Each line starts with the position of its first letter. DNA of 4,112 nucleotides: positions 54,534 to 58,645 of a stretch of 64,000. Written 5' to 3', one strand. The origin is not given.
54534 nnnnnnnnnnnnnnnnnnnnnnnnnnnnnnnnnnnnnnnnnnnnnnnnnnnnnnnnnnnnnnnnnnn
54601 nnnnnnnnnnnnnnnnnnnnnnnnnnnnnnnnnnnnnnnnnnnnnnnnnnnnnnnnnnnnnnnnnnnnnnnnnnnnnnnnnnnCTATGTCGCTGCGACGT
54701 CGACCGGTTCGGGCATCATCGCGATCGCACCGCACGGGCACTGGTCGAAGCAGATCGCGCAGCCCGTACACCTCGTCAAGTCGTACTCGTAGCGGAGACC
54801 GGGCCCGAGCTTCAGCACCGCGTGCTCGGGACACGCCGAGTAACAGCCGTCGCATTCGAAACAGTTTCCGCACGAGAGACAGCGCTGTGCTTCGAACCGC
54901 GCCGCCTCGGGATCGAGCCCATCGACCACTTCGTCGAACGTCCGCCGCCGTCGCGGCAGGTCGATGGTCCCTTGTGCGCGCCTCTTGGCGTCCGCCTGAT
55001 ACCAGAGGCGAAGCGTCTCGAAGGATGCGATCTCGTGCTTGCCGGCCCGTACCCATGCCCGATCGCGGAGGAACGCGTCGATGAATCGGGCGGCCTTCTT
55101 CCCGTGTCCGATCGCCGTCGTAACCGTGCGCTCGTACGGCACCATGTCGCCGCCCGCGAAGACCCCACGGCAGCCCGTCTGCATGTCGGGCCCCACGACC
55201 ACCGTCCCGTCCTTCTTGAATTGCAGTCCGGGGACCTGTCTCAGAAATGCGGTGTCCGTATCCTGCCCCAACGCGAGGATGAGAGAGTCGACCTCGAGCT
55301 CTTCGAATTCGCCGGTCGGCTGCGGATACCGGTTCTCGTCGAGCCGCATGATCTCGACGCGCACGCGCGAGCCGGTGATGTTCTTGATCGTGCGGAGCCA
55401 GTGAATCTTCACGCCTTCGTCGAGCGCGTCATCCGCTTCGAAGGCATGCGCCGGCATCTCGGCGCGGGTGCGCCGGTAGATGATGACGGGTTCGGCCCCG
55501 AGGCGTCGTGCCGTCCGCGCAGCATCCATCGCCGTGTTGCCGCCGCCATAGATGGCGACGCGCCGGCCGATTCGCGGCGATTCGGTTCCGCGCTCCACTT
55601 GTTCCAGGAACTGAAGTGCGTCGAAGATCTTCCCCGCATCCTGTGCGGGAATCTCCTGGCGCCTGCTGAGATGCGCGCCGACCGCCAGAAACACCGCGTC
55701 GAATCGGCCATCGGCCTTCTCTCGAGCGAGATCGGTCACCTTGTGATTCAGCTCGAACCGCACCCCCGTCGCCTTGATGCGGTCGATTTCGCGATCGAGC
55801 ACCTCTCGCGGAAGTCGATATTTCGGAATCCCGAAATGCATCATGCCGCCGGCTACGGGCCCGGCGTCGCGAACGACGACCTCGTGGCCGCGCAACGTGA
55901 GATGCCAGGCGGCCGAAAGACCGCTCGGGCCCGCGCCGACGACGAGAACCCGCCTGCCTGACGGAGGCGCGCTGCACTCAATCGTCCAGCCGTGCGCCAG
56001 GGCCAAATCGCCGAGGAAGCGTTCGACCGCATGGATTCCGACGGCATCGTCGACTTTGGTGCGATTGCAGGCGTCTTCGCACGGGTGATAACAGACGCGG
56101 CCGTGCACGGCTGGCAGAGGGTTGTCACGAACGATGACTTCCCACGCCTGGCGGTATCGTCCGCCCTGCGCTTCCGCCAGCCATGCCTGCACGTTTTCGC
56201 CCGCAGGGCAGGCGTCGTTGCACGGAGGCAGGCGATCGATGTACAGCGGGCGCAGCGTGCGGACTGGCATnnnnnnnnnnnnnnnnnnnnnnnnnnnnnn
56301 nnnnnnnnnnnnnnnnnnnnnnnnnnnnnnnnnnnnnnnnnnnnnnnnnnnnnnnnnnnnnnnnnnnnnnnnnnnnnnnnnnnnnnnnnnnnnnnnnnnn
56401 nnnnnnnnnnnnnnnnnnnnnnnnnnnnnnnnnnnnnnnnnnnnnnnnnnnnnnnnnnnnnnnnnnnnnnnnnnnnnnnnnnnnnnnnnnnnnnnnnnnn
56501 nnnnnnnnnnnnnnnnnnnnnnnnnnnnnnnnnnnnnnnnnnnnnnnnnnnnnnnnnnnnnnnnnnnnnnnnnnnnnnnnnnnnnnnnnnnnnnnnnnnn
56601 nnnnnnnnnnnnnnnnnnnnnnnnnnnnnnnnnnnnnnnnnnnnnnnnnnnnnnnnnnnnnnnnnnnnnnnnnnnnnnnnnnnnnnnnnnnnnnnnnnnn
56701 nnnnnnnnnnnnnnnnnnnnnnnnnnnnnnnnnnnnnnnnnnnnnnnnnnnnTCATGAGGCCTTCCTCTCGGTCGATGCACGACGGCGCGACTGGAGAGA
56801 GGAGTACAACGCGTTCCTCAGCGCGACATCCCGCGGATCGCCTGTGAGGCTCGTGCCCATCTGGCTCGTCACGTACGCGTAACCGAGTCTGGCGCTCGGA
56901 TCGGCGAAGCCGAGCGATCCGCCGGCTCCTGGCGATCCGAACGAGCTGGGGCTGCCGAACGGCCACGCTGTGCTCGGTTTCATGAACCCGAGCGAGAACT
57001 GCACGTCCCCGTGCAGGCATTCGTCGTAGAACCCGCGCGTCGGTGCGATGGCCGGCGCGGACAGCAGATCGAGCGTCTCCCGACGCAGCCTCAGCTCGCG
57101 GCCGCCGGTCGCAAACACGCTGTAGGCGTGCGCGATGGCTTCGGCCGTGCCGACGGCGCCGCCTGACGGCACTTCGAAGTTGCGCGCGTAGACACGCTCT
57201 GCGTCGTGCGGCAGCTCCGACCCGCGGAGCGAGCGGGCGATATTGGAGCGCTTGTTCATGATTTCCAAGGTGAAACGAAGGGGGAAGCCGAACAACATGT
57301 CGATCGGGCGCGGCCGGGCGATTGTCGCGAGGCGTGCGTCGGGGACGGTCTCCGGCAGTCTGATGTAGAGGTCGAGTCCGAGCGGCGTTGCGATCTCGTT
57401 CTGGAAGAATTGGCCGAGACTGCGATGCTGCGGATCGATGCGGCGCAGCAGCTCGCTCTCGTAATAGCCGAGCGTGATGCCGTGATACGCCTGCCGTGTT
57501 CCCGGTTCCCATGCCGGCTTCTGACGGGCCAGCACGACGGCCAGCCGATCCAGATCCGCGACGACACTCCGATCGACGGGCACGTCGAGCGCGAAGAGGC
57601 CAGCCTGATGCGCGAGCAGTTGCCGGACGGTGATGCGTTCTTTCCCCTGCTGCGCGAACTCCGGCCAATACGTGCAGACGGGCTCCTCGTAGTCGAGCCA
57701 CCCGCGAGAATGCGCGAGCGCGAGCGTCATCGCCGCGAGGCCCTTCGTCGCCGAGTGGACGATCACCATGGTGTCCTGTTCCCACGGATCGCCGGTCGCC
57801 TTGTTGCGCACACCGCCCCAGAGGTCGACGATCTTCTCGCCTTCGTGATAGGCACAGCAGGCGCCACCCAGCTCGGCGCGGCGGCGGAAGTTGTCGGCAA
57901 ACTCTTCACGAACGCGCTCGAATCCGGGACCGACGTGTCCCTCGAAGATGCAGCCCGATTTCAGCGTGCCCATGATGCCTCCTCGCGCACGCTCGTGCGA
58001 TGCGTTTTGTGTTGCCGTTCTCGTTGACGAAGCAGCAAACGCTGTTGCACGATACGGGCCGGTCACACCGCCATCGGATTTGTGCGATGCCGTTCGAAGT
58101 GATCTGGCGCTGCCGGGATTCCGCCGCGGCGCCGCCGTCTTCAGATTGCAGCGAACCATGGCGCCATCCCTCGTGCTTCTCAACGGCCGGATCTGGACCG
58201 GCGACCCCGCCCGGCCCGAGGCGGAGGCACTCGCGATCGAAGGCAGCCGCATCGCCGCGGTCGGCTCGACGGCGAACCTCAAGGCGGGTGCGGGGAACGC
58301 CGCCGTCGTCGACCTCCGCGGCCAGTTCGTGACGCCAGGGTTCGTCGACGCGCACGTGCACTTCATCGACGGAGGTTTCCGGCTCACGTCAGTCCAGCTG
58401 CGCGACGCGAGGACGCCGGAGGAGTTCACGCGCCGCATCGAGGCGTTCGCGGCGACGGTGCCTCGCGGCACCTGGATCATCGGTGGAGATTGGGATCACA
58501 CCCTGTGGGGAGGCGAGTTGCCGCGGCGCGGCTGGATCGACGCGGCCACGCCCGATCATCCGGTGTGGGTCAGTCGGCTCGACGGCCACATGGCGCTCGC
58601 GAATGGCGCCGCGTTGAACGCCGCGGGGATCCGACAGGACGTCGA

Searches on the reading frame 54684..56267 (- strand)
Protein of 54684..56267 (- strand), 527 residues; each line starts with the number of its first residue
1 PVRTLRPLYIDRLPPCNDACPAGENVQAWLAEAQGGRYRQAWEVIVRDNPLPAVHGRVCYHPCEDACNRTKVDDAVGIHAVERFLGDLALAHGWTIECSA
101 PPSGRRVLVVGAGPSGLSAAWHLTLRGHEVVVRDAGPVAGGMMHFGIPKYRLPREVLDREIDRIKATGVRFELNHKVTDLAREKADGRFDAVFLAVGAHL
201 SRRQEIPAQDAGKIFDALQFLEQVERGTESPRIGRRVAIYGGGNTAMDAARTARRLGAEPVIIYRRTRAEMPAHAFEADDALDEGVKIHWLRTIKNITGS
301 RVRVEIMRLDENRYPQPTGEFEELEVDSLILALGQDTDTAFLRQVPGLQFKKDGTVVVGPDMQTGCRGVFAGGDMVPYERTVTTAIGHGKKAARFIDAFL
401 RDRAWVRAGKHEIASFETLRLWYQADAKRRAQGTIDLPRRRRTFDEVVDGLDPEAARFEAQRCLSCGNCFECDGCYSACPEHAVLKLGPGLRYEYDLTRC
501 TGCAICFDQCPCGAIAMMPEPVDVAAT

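Call 51: search_protein_families(library=pfam, proteins=[window:54684-56267:-], max_evalue=0.001)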
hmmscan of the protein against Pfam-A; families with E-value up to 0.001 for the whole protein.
window:54684-56267:- (527 aa): 14 families
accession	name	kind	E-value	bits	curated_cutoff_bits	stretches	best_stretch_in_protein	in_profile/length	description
PF07992.20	Pyr_redox_2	-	6.3e-35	121.4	26.1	1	106-389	2-291/291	Pyridine nucleotide-disulphide oxidoreductase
PF14691.11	Fer4_20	-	9.8e-22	77.3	25.8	1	14-93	30-112/113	Dihydroprymidine dehydrogenase domain II, 4Fe-4S cluster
PF00070.33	Pyr_redox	-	5.6e-11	43.2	22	1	236-308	1-78/82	Pyridine nucleotide-disulphide oxidoreductase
PF13738.12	Pyr_redox_3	-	2e-10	40.8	30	1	234-373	164-305/305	Pyridine nucleotide-disulphide oxidoreductase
PF01266.30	DAO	-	4.7e-10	40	27.9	1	106-141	1-37/353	FAD dependent oxidoreductase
PF13450.12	NAD_binding_8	-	8.1e-09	36.1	21.9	1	109-144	1-36/68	NAD(P)-binding Rossmann-like domain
PF12831.13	FAD_oxidored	-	3.7e-07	30.2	27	1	107-145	2-40/416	FAD dependent oxidoreductase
PF12838.12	Fer4_7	-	1.3e-05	26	27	1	468-514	1-52/52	4Fe-4S dicluster domain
PF14697.11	Fer4_21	-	2.6e-05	24.7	35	1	468-517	7-59/59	4Fe-4S dicluster domain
PF01262.27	AlaDh_PNT_C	-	0.00011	22.2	23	0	236-268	30-62/214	Alanine dehydrogenase/PNT, C-terminal domain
PF03486.20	HI0933_like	-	0.00012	22.1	50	0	106-139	2-35/244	HI0933-like protein Rossmann domain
PF01593.30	Amino_oxidase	-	0.00016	21.5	19.8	0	115-143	2-30/443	Flavin containing amine oxidoreductase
PF00890.30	FAD_binding_2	-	0.00036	20.3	20.4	1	107-145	2-40/414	FAD binding domain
PF13241.12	NAD_binding_7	-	0.0007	20.6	22.1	0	103-133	6-36/104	Putative NAD(P)-binding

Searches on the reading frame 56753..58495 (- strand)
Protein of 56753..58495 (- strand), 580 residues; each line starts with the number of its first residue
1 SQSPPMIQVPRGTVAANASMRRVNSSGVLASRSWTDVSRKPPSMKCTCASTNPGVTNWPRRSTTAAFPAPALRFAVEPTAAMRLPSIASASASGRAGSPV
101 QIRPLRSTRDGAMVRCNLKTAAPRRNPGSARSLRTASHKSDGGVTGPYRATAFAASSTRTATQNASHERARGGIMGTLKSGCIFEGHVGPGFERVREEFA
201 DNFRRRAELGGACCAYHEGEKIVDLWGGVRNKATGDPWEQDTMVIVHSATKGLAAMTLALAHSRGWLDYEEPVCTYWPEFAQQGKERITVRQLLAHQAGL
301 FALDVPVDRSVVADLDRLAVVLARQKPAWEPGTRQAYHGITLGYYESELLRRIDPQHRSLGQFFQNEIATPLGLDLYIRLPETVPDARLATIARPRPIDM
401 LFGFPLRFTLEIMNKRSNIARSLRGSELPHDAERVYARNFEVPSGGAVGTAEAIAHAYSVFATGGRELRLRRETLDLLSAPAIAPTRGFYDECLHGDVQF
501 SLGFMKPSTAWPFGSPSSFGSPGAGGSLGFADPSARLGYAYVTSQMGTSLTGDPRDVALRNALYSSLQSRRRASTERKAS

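Call 51: search_protein_families(library=pfam, proteins=[window:56753-58495:-], max_evalue=0.001)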
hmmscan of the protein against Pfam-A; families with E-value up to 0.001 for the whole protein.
window:56753-58495:- (580 aa): 1 family
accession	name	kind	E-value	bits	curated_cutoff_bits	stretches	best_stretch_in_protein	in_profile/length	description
PF00144.29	Beta-lactamase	-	1.9e-48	165.8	27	1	200-557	2-324/329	Beta-lactamase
